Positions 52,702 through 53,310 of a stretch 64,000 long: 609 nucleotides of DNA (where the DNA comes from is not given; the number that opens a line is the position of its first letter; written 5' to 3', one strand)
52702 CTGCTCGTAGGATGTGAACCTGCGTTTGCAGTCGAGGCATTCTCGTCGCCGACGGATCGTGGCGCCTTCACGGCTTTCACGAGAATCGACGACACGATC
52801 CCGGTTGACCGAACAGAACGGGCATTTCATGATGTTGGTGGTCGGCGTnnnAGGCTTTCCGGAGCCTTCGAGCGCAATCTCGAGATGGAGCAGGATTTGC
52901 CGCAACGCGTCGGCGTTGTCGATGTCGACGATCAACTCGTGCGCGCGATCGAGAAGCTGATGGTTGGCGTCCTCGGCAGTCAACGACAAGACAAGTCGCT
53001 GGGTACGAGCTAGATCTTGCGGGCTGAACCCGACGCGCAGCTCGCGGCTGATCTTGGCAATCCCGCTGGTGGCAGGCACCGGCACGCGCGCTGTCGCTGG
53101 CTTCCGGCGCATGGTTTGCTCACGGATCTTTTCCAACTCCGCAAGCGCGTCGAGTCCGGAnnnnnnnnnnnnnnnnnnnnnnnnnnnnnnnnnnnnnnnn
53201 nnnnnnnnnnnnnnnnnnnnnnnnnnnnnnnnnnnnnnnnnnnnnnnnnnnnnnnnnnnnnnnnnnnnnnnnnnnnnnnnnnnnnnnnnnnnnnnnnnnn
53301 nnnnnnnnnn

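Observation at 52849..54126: MglA-type polarity/motility GTPase fused to a long C-terminal extension, without an adjacent mglB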

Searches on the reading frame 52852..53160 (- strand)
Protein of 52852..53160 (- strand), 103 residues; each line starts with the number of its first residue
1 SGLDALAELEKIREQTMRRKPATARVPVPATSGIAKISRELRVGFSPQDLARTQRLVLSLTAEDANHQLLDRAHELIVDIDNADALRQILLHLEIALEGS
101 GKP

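Call 16: find_related_loci(query=A1, collection=genome_contigs, flank=10000)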
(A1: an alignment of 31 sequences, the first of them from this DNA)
Query A1 (103 aa) in genome_contigs; peptide patterns used: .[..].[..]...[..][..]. (x = any residue, [..] = any of these).
249 stretches matched a pattern; 67 encode a relative of the query (tblastn E <= 1e-3); 67 distinct loci.
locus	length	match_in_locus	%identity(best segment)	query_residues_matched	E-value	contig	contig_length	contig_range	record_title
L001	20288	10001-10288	45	2-100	1e-21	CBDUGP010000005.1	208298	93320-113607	MAG TPA_asm: uncultured bacterium isolate SRR22808116_maxbin2_13 genome assembly, contig: ERZ25043450.15, whole genome s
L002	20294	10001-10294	44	2-103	1e-21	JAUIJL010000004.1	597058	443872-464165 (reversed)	MAG: Thermoanaerobaculia bacterium isolate Co_bin.310 NODE_78_length_597058_cov_5.228696, whole genome shotgun sequence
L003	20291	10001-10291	47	1-103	2e-20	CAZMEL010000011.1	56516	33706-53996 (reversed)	MAG TPA_asm: uncultured Thermoanaerobaculia bacterium isolate binchicken_co237_100 genome assembly, contig: NODE_351_len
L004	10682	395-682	47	1-100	3e-18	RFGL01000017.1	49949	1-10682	MAG: Acidobacteria bacterium isolate J023 k99_49348, whole genome shotgun sequence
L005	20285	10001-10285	45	2-97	3e-17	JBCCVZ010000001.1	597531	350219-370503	MAG: Acidobacteriota bacterium isolate P01_E01_bin.5 k141_788779_length_597531_cov_42.8861, whole genome shotgun sequenc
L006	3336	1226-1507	40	1-97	3e-17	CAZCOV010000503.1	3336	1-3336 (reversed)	MAG TPA_asm: uncultured Thermoanaerobaculia bacterium isolate SRP237561_co1_143 genome assembly, contig: NODE_68040_leng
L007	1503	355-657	41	1-97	4e-17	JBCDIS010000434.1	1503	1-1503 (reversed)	MAG: Acidobacteriota bacterium isolate P01_H01_bin.185 k141_2942993_length_1503_cov_14.0000, whole genome shotgun sequen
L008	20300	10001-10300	37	2-103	9e-16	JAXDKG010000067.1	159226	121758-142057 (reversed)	MAG: Acidobacteriota bacterium isolate BP_59 scaffold_6289063, whole genome shotgun sequence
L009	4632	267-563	42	1-100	1e-15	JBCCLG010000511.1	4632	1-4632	MAG: Acidobacteriota bacterium isolate P01_C01_bin.21 k141_215858_length_4632_cov_15.6028, whole genome shotgun sequence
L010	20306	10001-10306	47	1-101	3e-15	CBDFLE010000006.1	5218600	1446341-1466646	MAG: Candidatus Multivoradales bacterium isolate 28b26adc-de60-4d61-9d00-aad20df54228 genome assembly, contig: contig_5,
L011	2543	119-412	36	3-101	2e-15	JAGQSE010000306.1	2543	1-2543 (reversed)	MAG: Acidobacteria bacterium isolate HKST-UBA06 2011-04-20_1_(paired)_contig_257860, whole genome shotgun sequence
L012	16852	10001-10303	38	2-103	5e-15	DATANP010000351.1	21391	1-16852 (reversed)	MAG TPA_asm: Thermoanaerobaculia bacterium isolate SMAG_U7022 k141_647562, whole genome shotgun sequence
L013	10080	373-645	38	2-97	3e-14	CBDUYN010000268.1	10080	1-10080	MAG TPA_asm: uncultured bacterium isolate SRR22302374_binner12_Refined_89 genome assembly, contig: ERZ26661914.4889, who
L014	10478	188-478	37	1-97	5e-14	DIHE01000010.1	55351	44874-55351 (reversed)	MAG TPA_asm: Holophagales bacterium UBA5704 UBA5704_contig_272, whole genome shotgun sequence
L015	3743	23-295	39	2-97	6e-14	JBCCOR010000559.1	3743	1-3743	MAG: Acidobacteriota bacterium isolate P01_D01_bin.109 k141_2201827_length_3743_cov_13.0000, whole genome shotgun sequen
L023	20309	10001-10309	34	2-103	3e-12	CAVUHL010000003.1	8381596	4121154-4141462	MAG: uncultured Holophagales bacterium isolate MFD01916.bin.1.17 genome assembly, contig: contig_1998, whole genome shot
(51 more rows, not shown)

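Call 23: search_protein_representatives(alignment_id=A1)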
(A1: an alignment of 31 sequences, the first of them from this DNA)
Query: 31 sequences, 99 profile positions. Proteins with E-value up to 0.001 (for the whole library): 215; up to 1e-10: 83; up to 1e-30: 3. The best 150 are listed.
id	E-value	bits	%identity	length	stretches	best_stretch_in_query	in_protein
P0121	1.7e-34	134.2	-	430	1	2-98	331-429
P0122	1.9e-33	130.9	-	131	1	2-98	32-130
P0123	1.8e-31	124.5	-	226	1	2-98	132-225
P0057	1.3e-30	121.7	-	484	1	2-98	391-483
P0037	1.3e-30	121.7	-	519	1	2-98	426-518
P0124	1.7e-30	121.4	-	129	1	2-98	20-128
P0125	1.7e-30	121.4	-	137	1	3-98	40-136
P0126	2.0e-30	121.2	-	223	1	2-97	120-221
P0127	2.2e-30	121.0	-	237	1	2-98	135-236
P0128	2.6e-30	120.8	-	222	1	2-98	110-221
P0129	2.7e-30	120.8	-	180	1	2-98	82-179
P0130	4.0e-30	120.2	-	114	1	3-98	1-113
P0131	5.0e-30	119.9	-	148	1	2-98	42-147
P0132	8.8e-30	119.1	-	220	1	2-98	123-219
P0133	1.5e-29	118.4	-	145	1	3-98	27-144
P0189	6.3e-13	65.1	-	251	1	2-98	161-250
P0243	3.1e-08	50.0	-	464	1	2-97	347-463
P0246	4.7e-08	49.4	-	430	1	2-91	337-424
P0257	9.6e-08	48.4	-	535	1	2-97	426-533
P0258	9.7e-08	48.4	-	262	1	2-96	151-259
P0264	2.3e-07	47.2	-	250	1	2-97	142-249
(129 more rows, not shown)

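Call 40: predict_structure(alignment_id=A1)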
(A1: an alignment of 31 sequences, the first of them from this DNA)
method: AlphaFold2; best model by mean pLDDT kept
length: 103 residues; sequences in the alignment: 31
mean_pLDDT: 74.6   pTM: 0.47
mean pLDDT of the five models: 74.6, 73.4, 71.5, 69.3, 64.4
residues with pLDDT >= 90: 7; 70-90: 67; 50-70: 18; < 50: 11
segments of 3 or more residues with pLDDT < 50: 1-3
pLDDT, mean of each block of 10 residues (from residue 1): 63 64 50 71 85 89 89 83 80 78 53
secondary structure, 60 per line:
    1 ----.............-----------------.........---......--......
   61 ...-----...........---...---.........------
elements in order: H5-17 E35-43 H47-52 E55-63 E69-79 E89-97

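Call 43: fold_search(model_id=the predicted structure, library=pdb)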
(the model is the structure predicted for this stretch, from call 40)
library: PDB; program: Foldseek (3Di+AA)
matches with E <= 10: 75; with E <= 0.001: 0
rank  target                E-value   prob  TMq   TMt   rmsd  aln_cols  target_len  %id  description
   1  7m22_D                1.3e+00  0.06  0.17  0.16  11.8        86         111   14  Cryo-EM structure of the HCMV pentamer bound by human neuropilin 2 (released 2021-08-11)
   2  8tea_D                1.5e+00  0.06  0.17  0.17  10.7        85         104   13  HCMV Pentamer in complex with CS2pt1p2_A10L Fab and CS3pt1p4_C1L Fab (released 2023-08-09)
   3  8a2w_A                2.1e+00  0.06  0.14  0.12  13.4       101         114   13  Room temperature structure of the ground state of AtPhot2LOV2 in space group P212121, as recovered 1620 seconds after  (released 2023-03-29)
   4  6b0i_K                2.2e+00  0.07  0.21  0.09  21.4        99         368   17  Apo KLP10A in complex with a microtubule (released 2018-05-02)
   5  1a64_A                2.2e+00  0.05  0.17  0.18  10.1        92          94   10  ENGINEERING A MISFOLDED FORM OF RAT CD2 (released 1998-05-27)
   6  9c8d_A                2.8e+00  0.25  0.42  0.24   5.7        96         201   14  mouse Seipin/Adig complex (released 2025-08-27)
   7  3nja_C                3.0e+00  0.08  0.22  0.21  13.0        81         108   14  The crystal structure of the PAS domain of a GGDEF family protein from Chromobacterium violaceum ATCC 12472. (released 2010-08-18)
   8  5vod_D                3.0e+00  0.04  0.17  0.12  12.8        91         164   16  Crystal structure of HCMV Pentamer in complex with neutralizing antibody 9I6 (released 2017-07-05)
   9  2n2j_MODEL_1_A        3.2e+00  0.12  0.27  0.37   6.6        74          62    9  Solution structure of the EBNA-2 N-terminal Dimerization (END) domain from the Epstein-barr virus (released 2015-06-10)
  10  3nja_D                3.2e+00  0.12  0.26  0.25  11.7        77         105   13  The crystal structure of the PAS domain of a GGDEF family protein from Chromobacterium violaceum ATCC 12472. (released 2010-08-18)
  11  9r94                  3.2e+00  0.11  0.28  0.05   5.9        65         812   20  Cryo-EM structure of the E3 ligase HECTD3 (released 2026-01-28)
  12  5vob_D                3.4e+00  0.04  0.17  0.12  12.8        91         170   16  Crystal structure of HCMV Pentamer in complex with neutralizing antibody 8I21 (released 2017-07-05)
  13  3vhx_H                3.9e+00  0.06  0.25  0.28  16.3        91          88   13  The crystal structure of Arf6-MKLP1 (Mitotic kinesin-like protein 1) complex (released 2012-05-16)
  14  3q80_A                4.1e+00  0.06  0.15  0.08  14.5        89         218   12  Structure of Mtb 2-C-methyl-D-erythritol 4-phosphate cytidyltransferase (IspD) Complexed with CDP-ME (released 2011-05-04)
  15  9lkk_G                4.1e+00  0.04  0.17  0.14  20.7        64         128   14  Crystal structure of C1ql1-gC1q hexamer (released 2025-12-17)
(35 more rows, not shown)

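Call 45: search_protein_families(library=pfam, alignment_id=A1, max_evalue=1)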
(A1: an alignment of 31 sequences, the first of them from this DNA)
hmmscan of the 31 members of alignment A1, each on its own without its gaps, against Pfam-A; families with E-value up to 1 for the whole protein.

A. member 1, seq(103 aa): 0 families

B. families by the number of members that match (of 31 scanned): 18 families
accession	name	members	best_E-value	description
PF01323.26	DSBA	2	0.099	DSBA-like thioredoxin domain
PF18477.7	PIN_9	1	3e-06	PIN like domain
PF18592.6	Tho1_MOS11_C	1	0.00072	Tho1/MOS11 C-terminal domain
PF22256.2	BDI_1685-like_C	1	0.017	BDI_1685-like, C-terminal domain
PF24922.1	ACBP4_C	1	0.019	Acyl-CoA-binding domain-containing protein 4-6, C-terminal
PF24758.1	LRR_At5g56370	1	0.033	FBD-associated F-box protein At5g56370, LRR repeats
PF10475.15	Vps54_N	1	0.047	Vacuolar-sorting protein 54, of GARP complex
PF07068.17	Gp23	1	0.047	Major capsid protein Gp23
PF00853.24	Runt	1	0.056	Runt domain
PF21053.3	BFA1_C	1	0.058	Biogenesis factor required for ATP synthase 1, C-terminal domain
PF08990.16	Docking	1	0.062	Erythronolide synthase docking domain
PF11116.13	DUF2624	1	0.065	Protein of unknown function (DUF2624)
PF19275.4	HflX_C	1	0.1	HflX C-terminal domain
PF24414.1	DUF7547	1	0.14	Family of unknown function (DUF7547)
PF05860.19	TPS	1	0.19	TPS secretion domain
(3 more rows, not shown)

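Call 47: search_solved_structures(query=A1, max_evalue=10)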
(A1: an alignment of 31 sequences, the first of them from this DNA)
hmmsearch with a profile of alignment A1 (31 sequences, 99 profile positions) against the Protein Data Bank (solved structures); distinct sequences matched with E-value up to 10: 6.
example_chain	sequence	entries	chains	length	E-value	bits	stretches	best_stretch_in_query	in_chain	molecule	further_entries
6vfr_A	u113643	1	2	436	0.15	15.7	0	42-84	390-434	Protocadherin-18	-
3wtt_A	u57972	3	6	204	0.5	14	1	6-41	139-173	Runt-related transcription factor 1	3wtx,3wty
3wts_A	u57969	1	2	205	0.51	14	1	6-41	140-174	Runt-related transcription factor 1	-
3wtw_A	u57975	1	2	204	0.79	13.4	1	6-41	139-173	Runt-related transcription factor 1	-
4l0y_A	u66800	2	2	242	1.4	12.6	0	6-38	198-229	Runt-related transcription factor 1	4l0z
3wtu_A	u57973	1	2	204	1.4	12.6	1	6-41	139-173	Runt-related transcription factor 1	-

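Call 57: find_encoding_contigs(protein=P0246, flank=6000, max_places=2)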
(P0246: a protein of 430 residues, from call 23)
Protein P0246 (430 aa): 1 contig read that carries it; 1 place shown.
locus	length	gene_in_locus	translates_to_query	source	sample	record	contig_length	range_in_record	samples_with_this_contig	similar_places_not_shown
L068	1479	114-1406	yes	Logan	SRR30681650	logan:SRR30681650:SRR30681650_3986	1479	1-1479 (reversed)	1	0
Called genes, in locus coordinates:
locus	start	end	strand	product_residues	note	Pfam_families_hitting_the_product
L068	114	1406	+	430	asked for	PF00025:Arf (weak)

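Call 61: find_encoding_contigs(protein=P0243, flank=8000, max_places=2)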
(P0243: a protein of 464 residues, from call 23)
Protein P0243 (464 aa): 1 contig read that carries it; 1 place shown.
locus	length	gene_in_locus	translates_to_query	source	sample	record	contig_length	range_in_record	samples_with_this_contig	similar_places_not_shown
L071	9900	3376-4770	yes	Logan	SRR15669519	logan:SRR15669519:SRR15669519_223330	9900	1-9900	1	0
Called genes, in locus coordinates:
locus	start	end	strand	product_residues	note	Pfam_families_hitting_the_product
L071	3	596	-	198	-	?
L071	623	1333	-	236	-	PF01025:GrpE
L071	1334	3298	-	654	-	PF01628:HrcA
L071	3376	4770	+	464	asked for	PF00071:Ras (weak)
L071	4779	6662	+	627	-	PF01464:SLT, PF01476:LysM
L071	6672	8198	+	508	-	PF13541:ChlI, PF00158:Sigma54_activat (faint), PF01078:Mg_chelatase, PF13191:AAA_16 (faint), PF07728:AAA_5 (faint), PF00493:MCM (weak), PF13335:Mg_chelatase_C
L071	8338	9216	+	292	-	PF01551:Peptidase_M23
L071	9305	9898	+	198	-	?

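Call 62: find_encoding_contigs(protein=P0257, flank=8000, max_places=2)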
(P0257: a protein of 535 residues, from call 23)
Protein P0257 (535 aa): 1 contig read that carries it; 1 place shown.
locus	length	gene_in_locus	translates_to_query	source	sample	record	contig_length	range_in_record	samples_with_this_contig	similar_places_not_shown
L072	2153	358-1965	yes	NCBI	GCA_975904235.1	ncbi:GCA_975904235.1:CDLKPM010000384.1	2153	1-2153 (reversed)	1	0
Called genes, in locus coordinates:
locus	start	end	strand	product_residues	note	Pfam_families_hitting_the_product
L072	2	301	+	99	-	?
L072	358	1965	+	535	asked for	-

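Call 70: find_encoding_contigs(protein=P0258, flank=3000, max_places=2)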
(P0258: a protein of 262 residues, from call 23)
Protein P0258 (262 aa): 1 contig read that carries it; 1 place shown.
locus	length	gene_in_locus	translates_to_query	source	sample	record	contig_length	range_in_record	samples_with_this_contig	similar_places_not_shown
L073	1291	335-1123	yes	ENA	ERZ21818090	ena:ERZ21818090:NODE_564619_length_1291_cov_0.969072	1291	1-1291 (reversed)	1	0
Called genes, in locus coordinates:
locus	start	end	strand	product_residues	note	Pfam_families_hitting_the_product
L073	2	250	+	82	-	?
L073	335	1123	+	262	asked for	-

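Call 71: find_encoding_contigs(protein=P0264, flank=3000, max_places=2)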
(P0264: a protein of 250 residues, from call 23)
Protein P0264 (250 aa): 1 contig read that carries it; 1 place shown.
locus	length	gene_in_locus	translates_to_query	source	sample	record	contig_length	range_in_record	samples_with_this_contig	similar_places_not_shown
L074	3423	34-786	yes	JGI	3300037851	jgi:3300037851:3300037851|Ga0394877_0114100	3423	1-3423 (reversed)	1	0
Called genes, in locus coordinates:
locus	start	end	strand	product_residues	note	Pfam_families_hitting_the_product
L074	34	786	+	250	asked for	-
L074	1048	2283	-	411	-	PF00990:GGDEF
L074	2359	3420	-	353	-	PF04143:Sulf_transp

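Call 72: find_encoding_contigs(protein=P0189, flank=3000, max_places=2)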
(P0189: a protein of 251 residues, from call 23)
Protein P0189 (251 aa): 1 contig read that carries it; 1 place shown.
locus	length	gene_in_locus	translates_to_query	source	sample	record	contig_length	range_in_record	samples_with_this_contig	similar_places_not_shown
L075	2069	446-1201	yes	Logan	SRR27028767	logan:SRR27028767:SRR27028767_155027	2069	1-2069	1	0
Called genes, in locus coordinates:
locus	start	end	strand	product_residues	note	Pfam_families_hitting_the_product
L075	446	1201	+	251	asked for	-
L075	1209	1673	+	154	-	PF22811:Zn_ribbon_NrdR, PF03477:ATP-cone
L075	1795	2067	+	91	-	?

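Call 79: search_protein_families(library=pfam, proteins=[L023:8002-8838:+, L001:7626-8729:+], max_evalue=0.01)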
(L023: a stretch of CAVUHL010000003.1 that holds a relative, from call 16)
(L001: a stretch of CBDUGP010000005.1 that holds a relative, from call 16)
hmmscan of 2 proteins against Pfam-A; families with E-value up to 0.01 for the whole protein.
L023:8002-8838:+ (278 aa): 2 families
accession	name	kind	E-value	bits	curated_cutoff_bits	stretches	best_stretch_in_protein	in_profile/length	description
PF10728.14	DUF2520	-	1e-23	83.9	25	1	125-242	1-113/125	Domain of unknown function (DUF2520)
PF10727.15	Rossmann-like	-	1.2e-06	28.8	23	1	35-108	56-131/131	Rossmann-like domain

L001:7626-8729:+ (367 aa): 3 families
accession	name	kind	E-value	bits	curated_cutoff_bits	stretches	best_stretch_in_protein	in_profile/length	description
PF10728.14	DUF2520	-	2.1e-21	76.4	25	1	191-308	1-113/125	Domain of unknown function (DUF2520)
PF10727.15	Rossmann-like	-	7.5e-06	26.2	23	1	95-159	65-131/131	Rossmann-like domain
PF13241.12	NAD_binding_7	-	0.003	18.6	22.1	1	39-127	8-85/104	Putative NAD(P)-binding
